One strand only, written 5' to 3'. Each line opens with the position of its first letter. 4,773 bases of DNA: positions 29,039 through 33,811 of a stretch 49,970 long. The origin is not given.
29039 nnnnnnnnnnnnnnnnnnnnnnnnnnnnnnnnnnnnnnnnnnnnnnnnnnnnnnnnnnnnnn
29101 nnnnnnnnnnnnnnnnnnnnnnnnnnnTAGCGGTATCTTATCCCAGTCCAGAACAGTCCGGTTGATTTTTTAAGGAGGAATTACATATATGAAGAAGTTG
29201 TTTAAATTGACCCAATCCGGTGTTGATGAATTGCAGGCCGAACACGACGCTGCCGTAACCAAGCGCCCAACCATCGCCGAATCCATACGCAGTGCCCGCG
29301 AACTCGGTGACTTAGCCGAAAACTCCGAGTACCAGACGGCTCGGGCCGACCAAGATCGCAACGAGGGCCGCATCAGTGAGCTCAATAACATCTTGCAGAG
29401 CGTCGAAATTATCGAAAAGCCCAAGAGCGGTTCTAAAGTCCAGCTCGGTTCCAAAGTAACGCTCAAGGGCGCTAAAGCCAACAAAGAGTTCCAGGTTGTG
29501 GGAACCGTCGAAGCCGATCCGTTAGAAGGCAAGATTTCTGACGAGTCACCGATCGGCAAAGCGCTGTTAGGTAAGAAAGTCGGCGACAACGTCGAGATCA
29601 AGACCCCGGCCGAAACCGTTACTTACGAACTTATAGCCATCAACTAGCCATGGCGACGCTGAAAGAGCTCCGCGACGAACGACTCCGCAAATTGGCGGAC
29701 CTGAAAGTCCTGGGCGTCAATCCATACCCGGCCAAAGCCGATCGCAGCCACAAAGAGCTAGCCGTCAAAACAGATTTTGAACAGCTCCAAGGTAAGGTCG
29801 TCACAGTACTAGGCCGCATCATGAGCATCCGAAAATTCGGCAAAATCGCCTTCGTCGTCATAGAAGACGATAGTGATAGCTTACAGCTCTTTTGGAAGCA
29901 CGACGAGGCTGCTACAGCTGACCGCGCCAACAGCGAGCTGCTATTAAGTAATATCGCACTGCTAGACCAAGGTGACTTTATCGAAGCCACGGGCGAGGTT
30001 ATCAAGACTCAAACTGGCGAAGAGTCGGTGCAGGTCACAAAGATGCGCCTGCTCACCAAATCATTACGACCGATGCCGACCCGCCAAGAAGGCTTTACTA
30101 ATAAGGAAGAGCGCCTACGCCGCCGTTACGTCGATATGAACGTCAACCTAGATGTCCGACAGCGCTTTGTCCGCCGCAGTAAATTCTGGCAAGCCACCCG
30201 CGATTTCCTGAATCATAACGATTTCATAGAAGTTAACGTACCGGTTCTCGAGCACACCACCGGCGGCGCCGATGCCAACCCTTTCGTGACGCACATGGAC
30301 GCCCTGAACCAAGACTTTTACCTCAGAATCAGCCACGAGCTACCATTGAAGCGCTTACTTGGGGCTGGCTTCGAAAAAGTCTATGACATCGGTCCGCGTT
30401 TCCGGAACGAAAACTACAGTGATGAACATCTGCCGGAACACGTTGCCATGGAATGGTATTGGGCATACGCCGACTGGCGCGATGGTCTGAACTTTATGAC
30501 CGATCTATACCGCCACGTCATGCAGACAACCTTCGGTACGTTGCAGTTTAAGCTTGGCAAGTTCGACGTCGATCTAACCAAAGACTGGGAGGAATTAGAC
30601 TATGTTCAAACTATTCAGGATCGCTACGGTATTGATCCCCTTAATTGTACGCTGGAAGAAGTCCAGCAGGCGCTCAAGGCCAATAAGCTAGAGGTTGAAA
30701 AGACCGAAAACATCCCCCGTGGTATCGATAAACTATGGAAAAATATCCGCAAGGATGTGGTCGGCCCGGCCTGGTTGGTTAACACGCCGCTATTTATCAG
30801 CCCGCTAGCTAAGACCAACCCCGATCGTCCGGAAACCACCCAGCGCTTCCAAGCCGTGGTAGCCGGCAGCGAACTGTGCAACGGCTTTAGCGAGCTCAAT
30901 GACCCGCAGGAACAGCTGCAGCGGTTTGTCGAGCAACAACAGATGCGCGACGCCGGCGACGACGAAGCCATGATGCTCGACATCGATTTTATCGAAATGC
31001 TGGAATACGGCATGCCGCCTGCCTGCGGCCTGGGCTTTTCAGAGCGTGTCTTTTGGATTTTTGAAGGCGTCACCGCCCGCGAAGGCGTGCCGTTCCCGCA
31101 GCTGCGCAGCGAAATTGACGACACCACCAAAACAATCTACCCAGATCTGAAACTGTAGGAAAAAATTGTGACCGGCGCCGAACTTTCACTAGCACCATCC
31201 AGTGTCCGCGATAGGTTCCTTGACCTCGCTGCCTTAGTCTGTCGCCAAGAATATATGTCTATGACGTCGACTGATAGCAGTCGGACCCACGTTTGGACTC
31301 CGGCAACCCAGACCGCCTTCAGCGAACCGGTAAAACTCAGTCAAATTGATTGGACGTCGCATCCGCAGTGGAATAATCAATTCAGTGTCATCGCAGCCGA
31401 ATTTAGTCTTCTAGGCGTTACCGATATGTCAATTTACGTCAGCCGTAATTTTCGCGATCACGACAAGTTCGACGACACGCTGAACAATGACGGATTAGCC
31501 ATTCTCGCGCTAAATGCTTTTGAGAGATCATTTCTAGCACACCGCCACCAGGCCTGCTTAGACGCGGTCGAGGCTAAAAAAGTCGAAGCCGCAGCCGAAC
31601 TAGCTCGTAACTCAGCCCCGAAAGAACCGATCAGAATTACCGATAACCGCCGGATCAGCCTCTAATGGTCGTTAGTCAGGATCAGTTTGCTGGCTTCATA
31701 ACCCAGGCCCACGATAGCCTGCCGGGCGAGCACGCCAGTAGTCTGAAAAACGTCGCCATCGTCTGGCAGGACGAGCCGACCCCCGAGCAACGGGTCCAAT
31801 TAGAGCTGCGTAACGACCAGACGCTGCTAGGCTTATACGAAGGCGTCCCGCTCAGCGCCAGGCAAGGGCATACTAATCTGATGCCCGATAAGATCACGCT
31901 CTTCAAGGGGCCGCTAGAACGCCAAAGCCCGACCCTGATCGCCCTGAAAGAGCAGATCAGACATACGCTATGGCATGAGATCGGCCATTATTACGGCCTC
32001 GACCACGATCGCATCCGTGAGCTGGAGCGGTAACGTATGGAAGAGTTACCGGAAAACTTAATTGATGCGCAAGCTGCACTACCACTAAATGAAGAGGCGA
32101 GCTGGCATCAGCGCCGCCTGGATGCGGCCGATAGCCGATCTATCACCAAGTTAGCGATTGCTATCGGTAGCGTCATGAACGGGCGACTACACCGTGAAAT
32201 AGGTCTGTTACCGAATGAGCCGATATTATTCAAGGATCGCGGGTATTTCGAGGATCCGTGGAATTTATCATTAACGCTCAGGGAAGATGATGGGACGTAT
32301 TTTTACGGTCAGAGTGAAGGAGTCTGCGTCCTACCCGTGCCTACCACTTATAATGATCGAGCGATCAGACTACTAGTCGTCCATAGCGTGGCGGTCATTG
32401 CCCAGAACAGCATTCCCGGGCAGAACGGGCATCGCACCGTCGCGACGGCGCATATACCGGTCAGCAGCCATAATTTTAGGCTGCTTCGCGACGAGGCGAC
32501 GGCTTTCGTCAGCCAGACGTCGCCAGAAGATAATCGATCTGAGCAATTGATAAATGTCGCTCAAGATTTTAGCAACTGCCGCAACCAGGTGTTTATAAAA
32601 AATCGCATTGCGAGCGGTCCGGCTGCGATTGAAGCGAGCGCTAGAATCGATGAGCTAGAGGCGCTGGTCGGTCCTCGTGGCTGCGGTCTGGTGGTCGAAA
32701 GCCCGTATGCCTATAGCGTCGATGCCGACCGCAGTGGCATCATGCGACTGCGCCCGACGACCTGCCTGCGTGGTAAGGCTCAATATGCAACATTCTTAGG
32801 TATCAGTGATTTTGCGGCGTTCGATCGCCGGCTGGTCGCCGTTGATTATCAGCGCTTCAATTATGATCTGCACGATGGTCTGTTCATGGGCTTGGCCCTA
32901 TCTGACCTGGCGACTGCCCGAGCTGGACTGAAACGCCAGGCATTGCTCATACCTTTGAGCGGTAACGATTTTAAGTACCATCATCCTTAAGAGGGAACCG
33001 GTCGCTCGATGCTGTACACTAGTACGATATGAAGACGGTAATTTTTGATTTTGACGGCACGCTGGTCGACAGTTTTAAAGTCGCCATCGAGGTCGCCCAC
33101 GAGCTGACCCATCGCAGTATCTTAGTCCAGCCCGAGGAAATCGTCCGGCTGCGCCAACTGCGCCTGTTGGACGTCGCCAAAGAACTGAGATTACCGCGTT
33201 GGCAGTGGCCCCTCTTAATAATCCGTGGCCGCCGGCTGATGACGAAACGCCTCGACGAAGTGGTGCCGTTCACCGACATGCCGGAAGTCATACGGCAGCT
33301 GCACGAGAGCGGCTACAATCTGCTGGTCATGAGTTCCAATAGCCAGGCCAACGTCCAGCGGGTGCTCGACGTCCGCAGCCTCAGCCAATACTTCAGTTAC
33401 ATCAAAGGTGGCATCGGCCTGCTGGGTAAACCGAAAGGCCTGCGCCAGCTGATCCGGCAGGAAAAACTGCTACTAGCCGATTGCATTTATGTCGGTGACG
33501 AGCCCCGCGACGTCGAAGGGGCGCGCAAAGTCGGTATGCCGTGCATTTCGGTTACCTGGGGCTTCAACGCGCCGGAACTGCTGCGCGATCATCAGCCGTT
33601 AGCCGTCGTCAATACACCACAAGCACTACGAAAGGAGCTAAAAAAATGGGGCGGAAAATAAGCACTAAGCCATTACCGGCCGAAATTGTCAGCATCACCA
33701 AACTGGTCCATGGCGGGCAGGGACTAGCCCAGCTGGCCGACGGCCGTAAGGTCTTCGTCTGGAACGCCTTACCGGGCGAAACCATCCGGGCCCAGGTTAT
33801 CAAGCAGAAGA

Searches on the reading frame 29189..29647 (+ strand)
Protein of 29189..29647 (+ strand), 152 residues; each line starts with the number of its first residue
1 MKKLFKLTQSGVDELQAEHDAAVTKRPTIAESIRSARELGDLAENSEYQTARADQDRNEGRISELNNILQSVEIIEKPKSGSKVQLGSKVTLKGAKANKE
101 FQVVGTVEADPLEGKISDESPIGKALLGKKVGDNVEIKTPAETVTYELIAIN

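Call 11: search_protein_families(library=pfam, proteins=[window:29189-29647:+])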
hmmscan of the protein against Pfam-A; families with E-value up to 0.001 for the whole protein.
window:29189-29647:+ (152 aa): 2 families
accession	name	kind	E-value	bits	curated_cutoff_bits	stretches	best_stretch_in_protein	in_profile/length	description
PF01272.25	GreA_GreB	-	7.9e-23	80.7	26.9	1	82-151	4-75/77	Transcription elongation factor, GreA/GreB, C-term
PF03449.20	GreA_GreB_N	-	8.4e-21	74.4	24.5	1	6-74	2-71/71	Transcription elongation factor, N-terminal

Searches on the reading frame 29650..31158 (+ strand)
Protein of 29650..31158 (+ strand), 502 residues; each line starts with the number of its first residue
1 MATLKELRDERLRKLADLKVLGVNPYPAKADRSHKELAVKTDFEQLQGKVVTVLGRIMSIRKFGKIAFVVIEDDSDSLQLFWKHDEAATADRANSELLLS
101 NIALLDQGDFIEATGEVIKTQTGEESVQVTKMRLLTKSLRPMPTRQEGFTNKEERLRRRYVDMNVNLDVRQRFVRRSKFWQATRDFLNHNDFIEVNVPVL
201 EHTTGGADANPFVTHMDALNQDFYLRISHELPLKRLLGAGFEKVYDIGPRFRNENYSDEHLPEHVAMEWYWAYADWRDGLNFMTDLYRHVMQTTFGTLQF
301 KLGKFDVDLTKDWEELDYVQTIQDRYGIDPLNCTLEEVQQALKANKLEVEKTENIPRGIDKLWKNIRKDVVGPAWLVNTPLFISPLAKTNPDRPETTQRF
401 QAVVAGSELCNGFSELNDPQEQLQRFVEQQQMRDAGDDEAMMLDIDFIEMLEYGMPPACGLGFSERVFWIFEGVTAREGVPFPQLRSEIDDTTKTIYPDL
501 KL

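Call 11: search_protein_families(library=pfam, proteins=[window:29650-31158:+])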
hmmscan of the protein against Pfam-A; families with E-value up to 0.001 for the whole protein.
window:29650-31158:+ (502 aa): 2 families
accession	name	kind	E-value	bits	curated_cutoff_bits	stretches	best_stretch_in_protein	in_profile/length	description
PF00152.25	tRNA-synt_2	-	2.4e-60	204.7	25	1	152-484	2-306/308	tRNA synthetases class II (D, K and N)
PF01336.31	tRNA_anti-codon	-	1.3e-12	47.9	27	1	51-135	1-75/75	OB-fold nucleic acid binding domain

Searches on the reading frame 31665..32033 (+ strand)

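Call 12: search_protein_families(library=pfam, proteins=[window:31665-32033:+])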
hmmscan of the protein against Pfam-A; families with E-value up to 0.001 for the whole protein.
window:31665-32033:+ (122 aa): 1 family
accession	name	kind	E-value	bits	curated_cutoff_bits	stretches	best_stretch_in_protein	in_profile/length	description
PF06262.17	Zincin_1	-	1.1e-24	86.7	22.4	1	27-120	1-95/97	Zincin-like metallopeptidase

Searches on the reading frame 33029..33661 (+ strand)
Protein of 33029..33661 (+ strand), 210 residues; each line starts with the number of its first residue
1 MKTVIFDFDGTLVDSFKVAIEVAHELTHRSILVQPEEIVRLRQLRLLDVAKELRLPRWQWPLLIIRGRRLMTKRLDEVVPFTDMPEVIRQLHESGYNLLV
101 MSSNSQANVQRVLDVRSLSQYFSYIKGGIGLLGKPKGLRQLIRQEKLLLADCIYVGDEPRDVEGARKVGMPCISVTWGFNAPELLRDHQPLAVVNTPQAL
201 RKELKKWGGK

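Call 12: search_protein_families(library=pfam, proteins=[window:33029-33661:+])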
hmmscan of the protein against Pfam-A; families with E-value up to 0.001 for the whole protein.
window:33029-33661:+ (210 aa): 4 families
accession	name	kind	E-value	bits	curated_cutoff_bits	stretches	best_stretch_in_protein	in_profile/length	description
PF13419.12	HAD_2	-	1.2e-29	104.1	23.8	1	4-175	1-178/178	Haloacid dehalogenase-like hydrolase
PF00702.32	Hydrolase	-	3.2e-18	67.2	26.4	1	1-169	1-191/191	haloacid dehalogenase-like hydrolase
PF12710.13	HAD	-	5.6e-09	37.1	27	1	4-166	1-189/189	haloacid dehalogenase-like hydrolase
PF13242.12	Hydrolase_like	-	1e-07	32.2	22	1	133-195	3-70/75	HAD-hyrolase-like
